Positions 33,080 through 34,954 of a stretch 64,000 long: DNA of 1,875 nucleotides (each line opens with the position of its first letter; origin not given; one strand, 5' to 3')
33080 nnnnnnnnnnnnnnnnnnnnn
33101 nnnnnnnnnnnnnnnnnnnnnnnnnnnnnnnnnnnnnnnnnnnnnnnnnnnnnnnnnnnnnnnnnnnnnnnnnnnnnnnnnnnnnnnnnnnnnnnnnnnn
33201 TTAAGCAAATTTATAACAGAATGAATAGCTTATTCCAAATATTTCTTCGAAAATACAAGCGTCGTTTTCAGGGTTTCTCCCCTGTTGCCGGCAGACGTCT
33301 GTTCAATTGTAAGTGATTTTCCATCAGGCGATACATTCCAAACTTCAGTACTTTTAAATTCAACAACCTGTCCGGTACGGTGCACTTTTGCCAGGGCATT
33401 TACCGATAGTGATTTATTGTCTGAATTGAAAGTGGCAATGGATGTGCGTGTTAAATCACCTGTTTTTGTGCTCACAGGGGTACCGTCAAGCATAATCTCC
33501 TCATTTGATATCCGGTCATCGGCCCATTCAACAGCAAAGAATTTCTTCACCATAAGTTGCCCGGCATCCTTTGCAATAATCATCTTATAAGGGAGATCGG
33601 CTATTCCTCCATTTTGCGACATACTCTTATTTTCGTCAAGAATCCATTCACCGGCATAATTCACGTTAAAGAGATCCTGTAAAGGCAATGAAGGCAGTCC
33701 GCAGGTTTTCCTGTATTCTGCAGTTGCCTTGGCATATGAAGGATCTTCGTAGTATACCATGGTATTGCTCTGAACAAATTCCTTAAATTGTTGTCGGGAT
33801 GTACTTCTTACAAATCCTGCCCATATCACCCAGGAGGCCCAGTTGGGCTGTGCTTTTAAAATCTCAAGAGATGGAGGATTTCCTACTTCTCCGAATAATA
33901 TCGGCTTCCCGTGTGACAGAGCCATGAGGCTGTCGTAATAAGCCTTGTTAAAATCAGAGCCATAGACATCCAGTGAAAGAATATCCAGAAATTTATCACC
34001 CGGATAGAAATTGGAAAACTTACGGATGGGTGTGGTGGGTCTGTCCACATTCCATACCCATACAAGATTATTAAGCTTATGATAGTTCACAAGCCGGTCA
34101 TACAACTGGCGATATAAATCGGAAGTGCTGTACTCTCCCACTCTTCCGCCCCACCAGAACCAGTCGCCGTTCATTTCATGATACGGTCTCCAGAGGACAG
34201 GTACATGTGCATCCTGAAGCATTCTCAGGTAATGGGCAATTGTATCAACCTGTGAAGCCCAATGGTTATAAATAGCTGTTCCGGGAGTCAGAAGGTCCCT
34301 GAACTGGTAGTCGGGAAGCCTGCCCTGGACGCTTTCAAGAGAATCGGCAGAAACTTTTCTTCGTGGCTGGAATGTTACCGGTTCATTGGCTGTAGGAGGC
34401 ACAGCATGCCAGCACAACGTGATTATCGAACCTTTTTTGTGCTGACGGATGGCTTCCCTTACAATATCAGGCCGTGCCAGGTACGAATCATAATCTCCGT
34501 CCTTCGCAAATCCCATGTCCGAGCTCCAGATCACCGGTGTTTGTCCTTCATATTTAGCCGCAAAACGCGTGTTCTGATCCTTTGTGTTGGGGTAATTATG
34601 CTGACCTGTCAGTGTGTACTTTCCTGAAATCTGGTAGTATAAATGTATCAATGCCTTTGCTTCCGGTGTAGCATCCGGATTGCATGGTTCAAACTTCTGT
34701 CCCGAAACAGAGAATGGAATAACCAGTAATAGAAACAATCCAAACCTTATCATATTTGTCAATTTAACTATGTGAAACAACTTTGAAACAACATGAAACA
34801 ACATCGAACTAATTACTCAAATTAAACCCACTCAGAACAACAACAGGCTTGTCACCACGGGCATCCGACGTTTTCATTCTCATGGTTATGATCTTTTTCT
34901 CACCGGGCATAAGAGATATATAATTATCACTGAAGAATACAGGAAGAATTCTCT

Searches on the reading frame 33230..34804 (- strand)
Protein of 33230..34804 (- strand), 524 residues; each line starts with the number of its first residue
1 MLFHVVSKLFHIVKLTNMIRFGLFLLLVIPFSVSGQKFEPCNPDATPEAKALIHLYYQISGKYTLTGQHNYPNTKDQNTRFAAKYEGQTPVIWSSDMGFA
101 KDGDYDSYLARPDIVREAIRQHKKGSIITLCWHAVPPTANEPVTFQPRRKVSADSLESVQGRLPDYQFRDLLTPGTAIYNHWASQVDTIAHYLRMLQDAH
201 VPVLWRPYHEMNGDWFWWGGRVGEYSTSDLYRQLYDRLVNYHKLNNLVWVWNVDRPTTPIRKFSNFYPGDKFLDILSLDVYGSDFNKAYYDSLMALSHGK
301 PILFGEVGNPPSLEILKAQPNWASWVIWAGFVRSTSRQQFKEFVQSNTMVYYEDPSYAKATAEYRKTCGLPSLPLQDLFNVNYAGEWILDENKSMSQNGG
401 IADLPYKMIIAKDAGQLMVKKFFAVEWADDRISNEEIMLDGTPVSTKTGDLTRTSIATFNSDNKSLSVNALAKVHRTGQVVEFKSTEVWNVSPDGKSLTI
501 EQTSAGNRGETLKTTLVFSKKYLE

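Call 45: search_protein_families(library=pfam, proteins=[window:33230-34804:-], max_evalue=0.00001)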
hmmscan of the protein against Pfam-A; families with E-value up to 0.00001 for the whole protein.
window:33230-34804:- (524 aa): 1 family
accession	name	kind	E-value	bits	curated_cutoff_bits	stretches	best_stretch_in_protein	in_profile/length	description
PF02156.21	Glyco_hydro_26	-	5.4e-43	148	20.2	1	42-342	2-296/311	Glycosyl hydrolase family 26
